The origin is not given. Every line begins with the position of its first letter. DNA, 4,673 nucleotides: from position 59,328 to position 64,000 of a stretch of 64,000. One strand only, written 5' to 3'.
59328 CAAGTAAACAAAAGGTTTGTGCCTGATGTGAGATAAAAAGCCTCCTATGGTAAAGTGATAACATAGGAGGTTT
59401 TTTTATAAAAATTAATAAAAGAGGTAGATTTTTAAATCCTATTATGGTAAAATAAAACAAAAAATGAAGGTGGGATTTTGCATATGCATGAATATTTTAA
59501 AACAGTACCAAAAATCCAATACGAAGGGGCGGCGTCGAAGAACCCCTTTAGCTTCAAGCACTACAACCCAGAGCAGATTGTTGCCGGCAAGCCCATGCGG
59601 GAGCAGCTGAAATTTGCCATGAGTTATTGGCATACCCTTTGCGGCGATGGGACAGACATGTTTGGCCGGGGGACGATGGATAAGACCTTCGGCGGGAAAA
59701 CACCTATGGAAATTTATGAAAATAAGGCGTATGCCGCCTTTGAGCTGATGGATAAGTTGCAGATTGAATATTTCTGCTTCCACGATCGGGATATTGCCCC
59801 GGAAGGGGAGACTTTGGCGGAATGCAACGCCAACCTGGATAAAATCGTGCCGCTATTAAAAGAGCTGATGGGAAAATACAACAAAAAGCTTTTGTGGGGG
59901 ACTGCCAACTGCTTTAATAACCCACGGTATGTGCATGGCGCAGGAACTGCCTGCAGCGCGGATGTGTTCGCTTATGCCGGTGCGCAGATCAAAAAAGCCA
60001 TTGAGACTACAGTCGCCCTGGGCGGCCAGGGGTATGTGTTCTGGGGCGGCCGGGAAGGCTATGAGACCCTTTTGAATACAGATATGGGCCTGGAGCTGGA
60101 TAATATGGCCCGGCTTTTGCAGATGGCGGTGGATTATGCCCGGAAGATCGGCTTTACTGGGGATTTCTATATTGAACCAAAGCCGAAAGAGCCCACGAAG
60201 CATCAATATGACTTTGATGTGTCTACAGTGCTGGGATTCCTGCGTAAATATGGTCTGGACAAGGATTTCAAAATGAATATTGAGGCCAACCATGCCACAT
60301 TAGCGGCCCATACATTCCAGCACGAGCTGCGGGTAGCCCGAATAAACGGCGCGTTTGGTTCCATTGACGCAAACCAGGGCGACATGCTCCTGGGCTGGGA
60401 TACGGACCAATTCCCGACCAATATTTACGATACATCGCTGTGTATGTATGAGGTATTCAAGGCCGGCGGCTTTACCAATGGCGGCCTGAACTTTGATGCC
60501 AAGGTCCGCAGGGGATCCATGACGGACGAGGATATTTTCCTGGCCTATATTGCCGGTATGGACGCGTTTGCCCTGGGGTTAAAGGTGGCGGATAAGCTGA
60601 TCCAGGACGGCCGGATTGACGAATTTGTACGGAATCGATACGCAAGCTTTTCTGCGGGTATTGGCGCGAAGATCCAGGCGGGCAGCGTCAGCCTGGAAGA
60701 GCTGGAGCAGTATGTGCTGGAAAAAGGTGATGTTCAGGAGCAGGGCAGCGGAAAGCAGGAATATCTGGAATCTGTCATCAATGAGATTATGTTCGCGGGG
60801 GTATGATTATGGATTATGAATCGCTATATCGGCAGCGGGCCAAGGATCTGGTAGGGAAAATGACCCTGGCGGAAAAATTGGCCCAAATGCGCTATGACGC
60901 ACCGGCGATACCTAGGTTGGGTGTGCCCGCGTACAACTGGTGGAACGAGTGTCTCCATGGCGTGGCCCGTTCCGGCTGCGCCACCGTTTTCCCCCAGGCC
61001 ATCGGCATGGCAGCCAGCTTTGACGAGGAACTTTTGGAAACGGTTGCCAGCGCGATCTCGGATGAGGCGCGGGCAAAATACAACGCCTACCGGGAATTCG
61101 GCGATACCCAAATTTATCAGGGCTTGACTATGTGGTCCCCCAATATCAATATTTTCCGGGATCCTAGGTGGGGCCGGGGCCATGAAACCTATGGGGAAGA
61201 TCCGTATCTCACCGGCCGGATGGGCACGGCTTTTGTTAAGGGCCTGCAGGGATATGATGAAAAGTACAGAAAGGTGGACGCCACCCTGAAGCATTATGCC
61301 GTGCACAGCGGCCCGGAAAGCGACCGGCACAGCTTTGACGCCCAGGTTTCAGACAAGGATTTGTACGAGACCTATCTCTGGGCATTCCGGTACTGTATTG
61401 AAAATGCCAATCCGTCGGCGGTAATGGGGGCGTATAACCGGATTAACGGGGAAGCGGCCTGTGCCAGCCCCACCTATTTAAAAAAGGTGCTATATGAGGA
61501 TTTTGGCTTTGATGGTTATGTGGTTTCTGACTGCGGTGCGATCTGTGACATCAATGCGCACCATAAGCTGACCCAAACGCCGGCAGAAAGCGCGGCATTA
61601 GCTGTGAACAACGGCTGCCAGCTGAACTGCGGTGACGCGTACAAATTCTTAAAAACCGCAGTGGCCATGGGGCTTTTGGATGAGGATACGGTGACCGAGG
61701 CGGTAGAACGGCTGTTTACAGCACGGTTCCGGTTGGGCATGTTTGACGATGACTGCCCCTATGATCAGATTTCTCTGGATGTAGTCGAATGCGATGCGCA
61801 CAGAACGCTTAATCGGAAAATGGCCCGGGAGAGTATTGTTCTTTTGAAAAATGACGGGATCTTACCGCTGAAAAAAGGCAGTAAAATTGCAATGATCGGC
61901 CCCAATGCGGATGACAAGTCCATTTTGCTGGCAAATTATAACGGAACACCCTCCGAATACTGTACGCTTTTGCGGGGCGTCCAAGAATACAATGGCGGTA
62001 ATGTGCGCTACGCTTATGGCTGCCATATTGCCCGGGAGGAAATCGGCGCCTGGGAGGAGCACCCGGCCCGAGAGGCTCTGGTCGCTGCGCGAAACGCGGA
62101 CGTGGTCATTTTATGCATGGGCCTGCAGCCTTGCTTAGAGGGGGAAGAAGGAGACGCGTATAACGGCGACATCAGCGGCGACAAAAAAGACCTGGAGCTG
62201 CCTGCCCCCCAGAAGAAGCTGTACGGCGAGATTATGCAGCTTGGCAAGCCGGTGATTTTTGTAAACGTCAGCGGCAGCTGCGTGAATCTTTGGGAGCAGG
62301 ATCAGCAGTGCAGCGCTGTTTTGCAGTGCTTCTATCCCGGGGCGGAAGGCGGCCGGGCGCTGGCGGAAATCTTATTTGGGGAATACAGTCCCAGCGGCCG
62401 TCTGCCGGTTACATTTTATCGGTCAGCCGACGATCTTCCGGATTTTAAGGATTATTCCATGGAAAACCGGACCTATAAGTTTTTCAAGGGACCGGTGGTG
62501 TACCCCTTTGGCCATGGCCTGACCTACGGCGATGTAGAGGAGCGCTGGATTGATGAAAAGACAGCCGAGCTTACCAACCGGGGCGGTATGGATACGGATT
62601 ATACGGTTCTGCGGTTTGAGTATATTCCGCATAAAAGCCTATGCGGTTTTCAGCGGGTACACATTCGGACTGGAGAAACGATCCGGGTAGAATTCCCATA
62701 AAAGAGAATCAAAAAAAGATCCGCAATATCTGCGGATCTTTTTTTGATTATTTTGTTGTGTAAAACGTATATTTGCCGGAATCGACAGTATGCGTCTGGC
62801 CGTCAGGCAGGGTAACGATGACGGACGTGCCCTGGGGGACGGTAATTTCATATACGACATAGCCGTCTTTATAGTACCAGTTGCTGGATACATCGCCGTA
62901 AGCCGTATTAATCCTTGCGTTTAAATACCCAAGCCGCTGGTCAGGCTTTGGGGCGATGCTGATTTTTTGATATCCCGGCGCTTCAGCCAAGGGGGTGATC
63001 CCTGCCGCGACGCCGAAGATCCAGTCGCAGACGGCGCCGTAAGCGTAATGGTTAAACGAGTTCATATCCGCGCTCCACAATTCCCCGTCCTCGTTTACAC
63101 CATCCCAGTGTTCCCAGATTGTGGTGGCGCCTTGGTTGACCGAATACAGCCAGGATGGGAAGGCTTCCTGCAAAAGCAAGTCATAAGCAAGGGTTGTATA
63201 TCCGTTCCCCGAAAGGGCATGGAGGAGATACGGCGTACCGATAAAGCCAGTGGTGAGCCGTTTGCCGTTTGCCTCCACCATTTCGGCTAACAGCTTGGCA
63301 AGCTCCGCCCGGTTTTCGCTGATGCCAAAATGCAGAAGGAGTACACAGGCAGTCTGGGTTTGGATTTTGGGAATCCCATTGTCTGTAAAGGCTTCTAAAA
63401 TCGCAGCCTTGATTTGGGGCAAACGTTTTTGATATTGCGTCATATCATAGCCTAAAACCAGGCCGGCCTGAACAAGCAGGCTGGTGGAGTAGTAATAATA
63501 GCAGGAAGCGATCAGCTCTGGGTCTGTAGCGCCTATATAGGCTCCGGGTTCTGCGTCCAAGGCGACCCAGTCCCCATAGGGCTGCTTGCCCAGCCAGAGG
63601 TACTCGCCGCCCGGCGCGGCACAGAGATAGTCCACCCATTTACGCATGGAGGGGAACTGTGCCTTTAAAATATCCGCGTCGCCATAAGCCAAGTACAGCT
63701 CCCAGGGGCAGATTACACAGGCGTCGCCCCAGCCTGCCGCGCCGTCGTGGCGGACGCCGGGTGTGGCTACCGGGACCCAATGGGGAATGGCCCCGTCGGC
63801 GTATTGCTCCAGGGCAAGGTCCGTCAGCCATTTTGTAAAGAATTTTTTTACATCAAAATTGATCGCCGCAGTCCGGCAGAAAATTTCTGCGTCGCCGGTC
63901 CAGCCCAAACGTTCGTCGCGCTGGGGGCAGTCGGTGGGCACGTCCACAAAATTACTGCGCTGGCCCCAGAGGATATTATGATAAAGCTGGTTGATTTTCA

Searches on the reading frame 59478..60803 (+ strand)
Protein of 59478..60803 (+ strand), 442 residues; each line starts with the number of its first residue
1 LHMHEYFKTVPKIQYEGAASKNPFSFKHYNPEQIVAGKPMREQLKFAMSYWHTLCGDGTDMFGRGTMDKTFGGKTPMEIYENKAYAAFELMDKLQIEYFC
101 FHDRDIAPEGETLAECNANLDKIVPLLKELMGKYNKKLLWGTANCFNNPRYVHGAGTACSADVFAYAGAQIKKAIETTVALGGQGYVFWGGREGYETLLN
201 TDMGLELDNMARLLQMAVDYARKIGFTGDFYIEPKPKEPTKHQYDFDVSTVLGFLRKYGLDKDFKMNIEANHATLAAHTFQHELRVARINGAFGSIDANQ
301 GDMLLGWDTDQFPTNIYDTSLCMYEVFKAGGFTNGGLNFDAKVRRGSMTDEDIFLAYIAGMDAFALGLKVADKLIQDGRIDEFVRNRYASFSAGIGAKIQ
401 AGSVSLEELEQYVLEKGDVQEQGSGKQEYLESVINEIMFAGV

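Call 9: search_protein_families(library=pfam, proteins=[window:59478-60803:+], max_evalue=0.001)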
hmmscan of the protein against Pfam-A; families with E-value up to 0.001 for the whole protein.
window:59478-60803:+ (442 aa): 1 family
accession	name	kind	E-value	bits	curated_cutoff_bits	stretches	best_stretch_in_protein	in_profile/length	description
PF01261.30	AP_endonuc_2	-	0.00033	20.9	31.1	1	167-279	66-168/249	Xylose isomerase-like TIM barrel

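Call 39: search_solved_structures(query=window:59478-60803:+, max_evalue=1)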
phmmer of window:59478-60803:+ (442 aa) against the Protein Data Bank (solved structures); distinct sequences matched with E-value up to 1: 46.
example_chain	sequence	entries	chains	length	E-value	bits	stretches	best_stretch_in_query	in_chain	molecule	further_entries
1a0e_A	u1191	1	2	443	4.4e-194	648.6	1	5-438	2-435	XYLOSE ISOMERASE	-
1a0c_A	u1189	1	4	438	4.8e-191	638.6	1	5-440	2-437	XYLOSE ISOMERASE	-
1a0d_A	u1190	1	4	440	5.6e-181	605.4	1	6-438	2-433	XYLOSE ISOMERASE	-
6int_A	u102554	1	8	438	5.2e-174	582.5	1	6-438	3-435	Xylose isomerase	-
4xkm_A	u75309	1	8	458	5.9e-144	483.4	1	3-435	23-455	Xylose isomerase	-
5yn3_A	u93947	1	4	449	1e-139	469.5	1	4-434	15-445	Xylose isomerase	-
5nh4_A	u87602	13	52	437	1.1e-139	469.3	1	4-434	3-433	Xylose isomerase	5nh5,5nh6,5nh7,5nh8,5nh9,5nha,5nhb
6t8f_A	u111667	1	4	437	1.4e-139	469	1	4-434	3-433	Xylose isomerase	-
1clk_A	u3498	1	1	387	2.2e-22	82.8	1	93-347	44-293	XYLOSE ISOMERASE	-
6n99_A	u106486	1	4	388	3.9e-22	82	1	93-347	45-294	Xylose isomerase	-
1qt1_A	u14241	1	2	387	5.6e-22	81.5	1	93-347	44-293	PROTEIN (XYLOSE ISOMERASE)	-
1bxb_A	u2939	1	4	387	1.2e-21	80.4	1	100-394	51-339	XYLOSE ISOMERASE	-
1xya_A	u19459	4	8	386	2.4e-21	79.4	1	94-347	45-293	XYLOSE ISOMERASE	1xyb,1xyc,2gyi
1muw_A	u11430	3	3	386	4.5e-21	78.5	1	94-347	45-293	XYLOSE ISOMERASE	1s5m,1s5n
1gw9_A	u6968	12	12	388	4.5e-21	78.5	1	93-347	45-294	XYLOSE ISOMERASE | D-XYLOSE ISOMERASE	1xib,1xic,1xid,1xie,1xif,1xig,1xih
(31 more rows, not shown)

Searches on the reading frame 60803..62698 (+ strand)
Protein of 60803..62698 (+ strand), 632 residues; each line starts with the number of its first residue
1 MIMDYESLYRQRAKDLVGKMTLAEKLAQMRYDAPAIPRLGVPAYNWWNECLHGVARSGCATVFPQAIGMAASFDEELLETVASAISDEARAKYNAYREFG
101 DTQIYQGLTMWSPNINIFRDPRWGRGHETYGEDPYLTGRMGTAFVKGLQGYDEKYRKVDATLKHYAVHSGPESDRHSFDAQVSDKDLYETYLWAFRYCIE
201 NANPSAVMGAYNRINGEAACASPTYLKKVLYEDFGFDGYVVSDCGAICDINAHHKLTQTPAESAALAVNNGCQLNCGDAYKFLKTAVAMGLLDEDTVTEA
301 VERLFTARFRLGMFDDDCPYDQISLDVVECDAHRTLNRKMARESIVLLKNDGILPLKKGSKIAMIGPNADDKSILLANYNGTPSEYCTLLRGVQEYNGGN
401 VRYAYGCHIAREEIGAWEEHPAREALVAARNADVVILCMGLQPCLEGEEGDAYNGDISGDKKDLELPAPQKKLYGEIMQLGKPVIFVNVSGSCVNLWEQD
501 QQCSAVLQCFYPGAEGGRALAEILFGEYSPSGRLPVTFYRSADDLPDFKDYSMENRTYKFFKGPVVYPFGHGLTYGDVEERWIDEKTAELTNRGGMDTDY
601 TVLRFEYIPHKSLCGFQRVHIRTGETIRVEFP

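Call 9: search_protein_families(library=pfam, proteins=[window:60803-62698:+], max_evalue=0.001)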
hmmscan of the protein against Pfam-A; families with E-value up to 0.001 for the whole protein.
window:60803-62698:+ (632 aa): 2 families
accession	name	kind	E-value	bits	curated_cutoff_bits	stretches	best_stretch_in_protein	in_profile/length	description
PF01915.27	Glyco_hydro_3_C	-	2.8e-52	178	31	1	345-575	1-200/200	Glycosyl hydrolase family 3 C-terminal domain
PF00933.27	Glyco_hydro_3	-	1.9e-43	149.5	27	1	37-306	59-315/316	Glycosyl hydrolase family 3 N terminal domain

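Call 67: search_solved_structures(query=window:60803-62698:+, max_evalue=1e-20)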
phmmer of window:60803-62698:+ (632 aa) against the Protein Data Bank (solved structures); distinct sequences matched with E-value up to 1e-20: 74 (the best 60 are shown).
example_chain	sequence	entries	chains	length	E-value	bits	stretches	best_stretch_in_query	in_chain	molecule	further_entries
7vc6_A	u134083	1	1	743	3.4e-95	322.7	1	11-583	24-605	xylan 1,4-beta-xylosidase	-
7vc7_A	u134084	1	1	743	4e-95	322.5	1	11-583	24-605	xylan 1,4-beta-xylosidase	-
7zb3_A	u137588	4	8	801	5.9e-93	315.4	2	37-380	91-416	Beta-xylosidase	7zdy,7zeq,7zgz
8c7f_A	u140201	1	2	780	4e-92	312.6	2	37-380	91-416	Xylosidase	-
5z87_A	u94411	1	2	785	5.3e-87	295.7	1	26-576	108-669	EmGH1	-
6q7i_B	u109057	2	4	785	7.4e-80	272.1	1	10-625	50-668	Exo-1,4-beta-xylosidase xlnD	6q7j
5a7m_A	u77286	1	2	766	3.7e-79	269.8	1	2-581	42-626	BETA-XYLOSIDASE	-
5ae6_A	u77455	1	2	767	3.7e-79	269.8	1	2-581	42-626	BETA-XYLOSIDASE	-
7xtj_A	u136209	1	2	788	1e-76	261.7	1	4-587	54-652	Xylan 1,4-beta-xylosidase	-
6r5i_A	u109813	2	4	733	4.1e-64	220.1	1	57-577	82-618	Periplasmic beta-glucosidase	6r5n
6r5o_B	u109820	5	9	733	2e-63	217.8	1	57-577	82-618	Periplasmic beta-glucosidase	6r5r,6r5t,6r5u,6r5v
6r5r_A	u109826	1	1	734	2e-63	217.8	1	57-577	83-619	Periplasmic beta-glucosidase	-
6r5p_B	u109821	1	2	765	2.4e-63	217.6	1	57-577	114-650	Periplasmic beta-glucosidase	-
5yot_A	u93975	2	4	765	1.5e-62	214.9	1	38-557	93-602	Isoprimeverose-producing enzyme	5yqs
7eap_A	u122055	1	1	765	1.6e-62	214.8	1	38-557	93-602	Fn3_like domain-containing protein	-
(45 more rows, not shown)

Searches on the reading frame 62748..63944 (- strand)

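Call 9: search_protein_families(library=pfam, proteins=[window:62748-63944:-], max_evalue=0.001)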
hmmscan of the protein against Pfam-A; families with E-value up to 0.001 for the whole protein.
window:62748-63944:- (398 aa): 2 families
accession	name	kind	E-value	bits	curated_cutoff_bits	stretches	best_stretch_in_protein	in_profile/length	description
PF17389.8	Bac_rhamnosid6H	-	7.2e-96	321.8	24.5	1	1-310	30-336/339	Bacterial alpha-L-rhamnosidase 6 hairpin glycosidase domain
PF17390.7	Bac_rhamnosid_C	-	2.9e-16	59.5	22.1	1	321-391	5-75/78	Bacterial alpha-L-rhamnosidase C-terminal domain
